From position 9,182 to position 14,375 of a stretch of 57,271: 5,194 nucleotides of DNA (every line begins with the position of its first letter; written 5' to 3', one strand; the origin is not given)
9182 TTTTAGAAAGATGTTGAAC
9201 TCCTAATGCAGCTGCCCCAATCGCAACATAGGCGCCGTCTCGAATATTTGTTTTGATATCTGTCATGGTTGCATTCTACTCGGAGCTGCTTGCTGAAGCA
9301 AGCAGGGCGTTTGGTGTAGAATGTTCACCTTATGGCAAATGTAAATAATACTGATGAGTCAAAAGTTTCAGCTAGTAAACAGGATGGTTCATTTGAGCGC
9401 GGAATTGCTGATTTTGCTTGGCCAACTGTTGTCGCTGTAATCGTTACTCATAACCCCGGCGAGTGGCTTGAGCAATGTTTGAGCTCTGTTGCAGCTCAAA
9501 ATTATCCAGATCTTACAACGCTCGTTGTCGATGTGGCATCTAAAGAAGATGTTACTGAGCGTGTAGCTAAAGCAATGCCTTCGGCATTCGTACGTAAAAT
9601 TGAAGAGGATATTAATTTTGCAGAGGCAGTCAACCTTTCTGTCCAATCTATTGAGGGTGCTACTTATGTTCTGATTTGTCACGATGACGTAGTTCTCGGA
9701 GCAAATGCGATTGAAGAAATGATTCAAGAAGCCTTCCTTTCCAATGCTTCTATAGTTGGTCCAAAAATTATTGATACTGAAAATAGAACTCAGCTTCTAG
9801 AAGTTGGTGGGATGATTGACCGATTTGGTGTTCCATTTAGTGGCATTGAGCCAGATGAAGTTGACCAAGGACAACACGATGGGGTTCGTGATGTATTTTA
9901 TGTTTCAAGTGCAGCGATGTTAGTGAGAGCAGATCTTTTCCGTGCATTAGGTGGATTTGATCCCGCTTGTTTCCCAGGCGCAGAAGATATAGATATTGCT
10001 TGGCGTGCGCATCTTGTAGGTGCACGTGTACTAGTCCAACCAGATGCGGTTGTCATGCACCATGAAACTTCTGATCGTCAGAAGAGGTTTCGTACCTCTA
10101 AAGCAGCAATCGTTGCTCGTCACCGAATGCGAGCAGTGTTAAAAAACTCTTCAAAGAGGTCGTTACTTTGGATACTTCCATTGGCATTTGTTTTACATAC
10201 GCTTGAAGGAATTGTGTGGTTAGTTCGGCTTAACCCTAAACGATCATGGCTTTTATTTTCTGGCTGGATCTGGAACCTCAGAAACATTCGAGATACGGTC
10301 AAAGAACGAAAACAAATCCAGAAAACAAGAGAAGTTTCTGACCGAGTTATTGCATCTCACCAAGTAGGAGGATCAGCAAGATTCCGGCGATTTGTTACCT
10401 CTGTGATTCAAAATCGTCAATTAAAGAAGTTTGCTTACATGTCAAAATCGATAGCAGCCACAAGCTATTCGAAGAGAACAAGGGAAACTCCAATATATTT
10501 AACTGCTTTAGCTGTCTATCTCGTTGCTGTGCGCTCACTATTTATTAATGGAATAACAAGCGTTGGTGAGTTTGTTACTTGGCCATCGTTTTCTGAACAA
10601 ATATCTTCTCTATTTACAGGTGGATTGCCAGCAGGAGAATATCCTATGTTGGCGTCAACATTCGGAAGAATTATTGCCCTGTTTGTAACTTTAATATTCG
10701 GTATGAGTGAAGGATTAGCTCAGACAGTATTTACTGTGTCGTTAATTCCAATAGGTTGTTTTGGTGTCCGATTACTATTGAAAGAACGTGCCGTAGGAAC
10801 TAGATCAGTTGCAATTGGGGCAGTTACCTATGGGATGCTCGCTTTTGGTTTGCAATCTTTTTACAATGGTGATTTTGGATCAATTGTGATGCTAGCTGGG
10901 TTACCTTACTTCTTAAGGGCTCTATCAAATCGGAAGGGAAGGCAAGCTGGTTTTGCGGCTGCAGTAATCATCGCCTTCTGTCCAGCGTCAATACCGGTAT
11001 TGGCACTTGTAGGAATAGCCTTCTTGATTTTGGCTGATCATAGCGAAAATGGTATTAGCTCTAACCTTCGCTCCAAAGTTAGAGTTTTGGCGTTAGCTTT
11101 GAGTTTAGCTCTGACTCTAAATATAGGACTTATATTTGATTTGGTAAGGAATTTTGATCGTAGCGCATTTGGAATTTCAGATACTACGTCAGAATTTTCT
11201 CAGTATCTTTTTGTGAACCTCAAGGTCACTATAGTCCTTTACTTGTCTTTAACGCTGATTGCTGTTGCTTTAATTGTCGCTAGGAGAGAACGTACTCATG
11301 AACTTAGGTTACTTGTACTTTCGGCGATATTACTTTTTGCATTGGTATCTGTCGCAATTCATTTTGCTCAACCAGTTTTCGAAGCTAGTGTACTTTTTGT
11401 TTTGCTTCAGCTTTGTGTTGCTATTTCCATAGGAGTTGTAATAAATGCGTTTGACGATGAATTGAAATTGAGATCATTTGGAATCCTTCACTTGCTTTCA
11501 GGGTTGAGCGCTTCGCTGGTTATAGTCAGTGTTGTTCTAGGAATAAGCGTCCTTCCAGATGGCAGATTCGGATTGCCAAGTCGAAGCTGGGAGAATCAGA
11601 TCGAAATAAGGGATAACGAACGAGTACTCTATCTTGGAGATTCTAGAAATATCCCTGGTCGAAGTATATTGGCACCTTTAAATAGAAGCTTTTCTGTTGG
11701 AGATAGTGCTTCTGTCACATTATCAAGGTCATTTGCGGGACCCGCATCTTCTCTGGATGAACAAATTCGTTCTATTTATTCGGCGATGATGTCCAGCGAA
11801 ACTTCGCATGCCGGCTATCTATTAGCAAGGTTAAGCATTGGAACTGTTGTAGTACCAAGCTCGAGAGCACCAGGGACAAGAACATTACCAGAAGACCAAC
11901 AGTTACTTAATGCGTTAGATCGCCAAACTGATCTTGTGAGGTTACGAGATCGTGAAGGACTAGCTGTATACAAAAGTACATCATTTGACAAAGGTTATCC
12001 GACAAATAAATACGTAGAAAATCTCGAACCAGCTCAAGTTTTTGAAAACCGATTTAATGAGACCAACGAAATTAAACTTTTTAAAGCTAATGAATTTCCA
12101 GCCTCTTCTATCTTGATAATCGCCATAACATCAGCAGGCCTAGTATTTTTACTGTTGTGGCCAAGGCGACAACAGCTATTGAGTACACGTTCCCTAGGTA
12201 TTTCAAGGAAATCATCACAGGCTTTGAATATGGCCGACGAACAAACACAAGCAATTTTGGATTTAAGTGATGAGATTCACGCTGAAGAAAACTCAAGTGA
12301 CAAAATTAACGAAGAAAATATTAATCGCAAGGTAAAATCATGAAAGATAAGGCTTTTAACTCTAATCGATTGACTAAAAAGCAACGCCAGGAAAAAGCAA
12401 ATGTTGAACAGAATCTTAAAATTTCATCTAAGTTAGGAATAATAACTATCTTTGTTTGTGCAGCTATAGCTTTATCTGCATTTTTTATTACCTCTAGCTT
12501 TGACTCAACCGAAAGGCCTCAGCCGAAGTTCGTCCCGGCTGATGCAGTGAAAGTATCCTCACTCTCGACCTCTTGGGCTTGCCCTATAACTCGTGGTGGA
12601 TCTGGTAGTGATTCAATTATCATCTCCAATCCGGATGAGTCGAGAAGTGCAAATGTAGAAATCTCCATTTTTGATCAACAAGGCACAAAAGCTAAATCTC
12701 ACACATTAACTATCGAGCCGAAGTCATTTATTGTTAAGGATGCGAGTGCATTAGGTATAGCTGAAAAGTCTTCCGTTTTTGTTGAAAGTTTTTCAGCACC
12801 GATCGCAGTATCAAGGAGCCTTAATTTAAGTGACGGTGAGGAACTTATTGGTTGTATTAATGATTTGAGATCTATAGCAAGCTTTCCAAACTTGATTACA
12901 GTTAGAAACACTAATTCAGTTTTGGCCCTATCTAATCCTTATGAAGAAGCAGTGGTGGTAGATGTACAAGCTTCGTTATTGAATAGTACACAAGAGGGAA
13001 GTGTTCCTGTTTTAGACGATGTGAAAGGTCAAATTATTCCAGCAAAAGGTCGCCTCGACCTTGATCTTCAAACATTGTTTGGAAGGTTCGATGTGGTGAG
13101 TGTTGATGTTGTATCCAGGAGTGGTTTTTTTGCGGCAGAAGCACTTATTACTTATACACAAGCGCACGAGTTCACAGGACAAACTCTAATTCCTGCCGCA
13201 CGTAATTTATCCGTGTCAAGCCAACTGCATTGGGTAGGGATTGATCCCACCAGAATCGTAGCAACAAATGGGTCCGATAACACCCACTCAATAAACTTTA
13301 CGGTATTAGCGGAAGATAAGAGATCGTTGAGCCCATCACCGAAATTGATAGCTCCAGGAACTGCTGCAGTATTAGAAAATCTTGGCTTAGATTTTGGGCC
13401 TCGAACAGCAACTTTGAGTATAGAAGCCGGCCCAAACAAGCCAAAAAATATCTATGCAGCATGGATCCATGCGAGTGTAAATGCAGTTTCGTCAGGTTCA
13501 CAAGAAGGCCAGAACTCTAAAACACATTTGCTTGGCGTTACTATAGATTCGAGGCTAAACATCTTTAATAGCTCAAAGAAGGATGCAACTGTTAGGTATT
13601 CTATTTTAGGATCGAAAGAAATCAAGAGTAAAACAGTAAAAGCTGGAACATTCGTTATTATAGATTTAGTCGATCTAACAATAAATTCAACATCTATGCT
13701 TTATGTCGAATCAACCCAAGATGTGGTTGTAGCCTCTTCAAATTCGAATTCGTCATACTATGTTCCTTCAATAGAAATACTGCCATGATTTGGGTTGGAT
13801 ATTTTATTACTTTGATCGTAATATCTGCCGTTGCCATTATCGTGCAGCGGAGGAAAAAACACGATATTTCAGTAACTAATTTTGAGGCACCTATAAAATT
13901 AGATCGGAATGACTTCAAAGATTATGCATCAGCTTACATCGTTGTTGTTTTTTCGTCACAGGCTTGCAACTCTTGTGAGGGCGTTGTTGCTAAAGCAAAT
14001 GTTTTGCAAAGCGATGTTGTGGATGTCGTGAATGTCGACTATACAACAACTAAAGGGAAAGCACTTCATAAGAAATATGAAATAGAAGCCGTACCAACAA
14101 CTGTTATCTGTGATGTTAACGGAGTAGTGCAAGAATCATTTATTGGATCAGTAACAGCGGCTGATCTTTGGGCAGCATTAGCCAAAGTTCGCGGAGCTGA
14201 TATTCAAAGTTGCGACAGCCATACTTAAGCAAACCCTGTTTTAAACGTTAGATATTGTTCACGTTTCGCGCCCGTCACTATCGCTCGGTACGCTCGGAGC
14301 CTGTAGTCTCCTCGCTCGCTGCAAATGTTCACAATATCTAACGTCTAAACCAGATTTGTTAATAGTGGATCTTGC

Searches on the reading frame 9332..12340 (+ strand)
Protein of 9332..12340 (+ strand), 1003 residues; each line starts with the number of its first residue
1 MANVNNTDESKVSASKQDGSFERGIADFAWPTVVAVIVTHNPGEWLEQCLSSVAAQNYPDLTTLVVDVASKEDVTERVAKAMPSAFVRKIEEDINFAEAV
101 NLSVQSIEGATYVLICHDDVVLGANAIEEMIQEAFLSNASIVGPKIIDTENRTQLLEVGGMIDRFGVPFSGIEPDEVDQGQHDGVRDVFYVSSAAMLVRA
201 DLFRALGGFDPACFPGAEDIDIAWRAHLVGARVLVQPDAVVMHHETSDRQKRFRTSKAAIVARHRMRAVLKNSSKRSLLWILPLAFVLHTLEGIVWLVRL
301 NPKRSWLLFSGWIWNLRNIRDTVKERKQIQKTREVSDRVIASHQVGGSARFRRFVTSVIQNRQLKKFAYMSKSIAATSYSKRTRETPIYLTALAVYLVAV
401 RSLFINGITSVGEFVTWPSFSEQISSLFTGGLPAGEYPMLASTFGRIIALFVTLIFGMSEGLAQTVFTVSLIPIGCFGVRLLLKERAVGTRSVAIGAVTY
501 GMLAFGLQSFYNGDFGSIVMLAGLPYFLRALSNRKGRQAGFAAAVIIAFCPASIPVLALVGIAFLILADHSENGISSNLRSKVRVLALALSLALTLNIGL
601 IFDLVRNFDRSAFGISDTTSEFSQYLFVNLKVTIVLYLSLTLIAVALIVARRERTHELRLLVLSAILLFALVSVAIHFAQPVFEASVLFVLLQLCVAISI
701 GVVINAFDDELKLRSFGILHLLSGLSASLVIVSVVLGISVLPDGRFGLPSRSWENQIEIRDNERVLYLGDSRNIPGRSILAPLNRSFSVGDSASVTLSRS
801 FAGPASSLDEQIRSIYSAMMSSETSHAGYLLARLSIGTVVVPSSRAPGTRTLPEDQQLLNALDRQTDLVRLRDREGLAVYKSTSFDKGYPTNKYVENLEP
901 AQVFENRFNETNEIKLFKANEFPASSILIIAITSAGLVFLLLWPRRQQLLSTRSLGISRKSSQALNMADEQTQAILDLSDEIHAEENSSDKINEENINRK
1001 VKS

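Call 42: search_protein_families(library=pfam, proteins=[window:9332-12340:+], max_evalue=0.0001)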
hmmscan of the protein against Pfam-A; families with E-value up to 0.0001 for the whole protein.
window:9332-12340:+ (1003 aa): 2 families
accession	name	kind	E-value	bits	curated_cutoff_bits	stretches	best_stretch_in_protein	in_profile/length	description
PF13641.12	Glyco_tranf_2_3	-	2.6e-12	47.7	27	1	31-254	1-222/230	Glycosyltransferase like family 2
PF00535.33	Glycos_transf_2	-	6.9e-11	42.8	23.3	1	36-151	3-120/168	Glycosyl transferase family 2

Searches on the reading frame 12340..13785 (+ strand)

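Call 43: search_protein_families(library=pfam, proteins=[window:12340-13785:+], max_evalue=0.0001)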
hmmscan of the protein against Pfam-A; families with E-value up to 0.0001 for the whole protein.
window:12340-13785:+ (482 aa): 1 family
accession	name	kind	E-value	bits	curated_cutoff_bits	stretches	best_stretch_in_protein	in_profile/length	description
PF18986.5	DUF5719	-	1.3e-11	44.7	26.2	0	182-289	55-157/319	Family of unknown function (DUF5719)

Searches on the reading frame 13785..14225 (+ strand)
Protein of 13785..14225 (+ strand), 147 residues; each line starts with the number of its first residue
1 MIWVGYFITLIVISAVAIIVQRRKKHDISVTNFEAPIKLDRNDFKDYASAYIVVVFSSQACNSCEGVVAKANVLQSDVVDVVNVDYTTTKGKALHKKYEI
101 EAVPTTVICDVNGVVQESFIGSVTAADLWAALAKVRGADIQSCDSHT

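Call 43: search_protein_families(library=pfam, proteins=[window:13785-14225:+], max_evalue=0.0001)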
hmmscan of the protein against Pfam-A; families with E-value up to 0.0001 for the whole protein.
window:13785-14225:+ (147 aa): 2 families
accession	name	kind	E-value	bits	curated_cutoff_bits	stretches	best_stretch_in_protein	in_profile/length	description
PF00085.26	Thioredoxin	-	1.7e-06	28.4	23.5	1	42-133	8-102/103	Thioredoxin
PF13098.12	Thioredoxin_2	-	3e-05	24.7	27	1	50-132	6-104/104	Thioredoxin-like domain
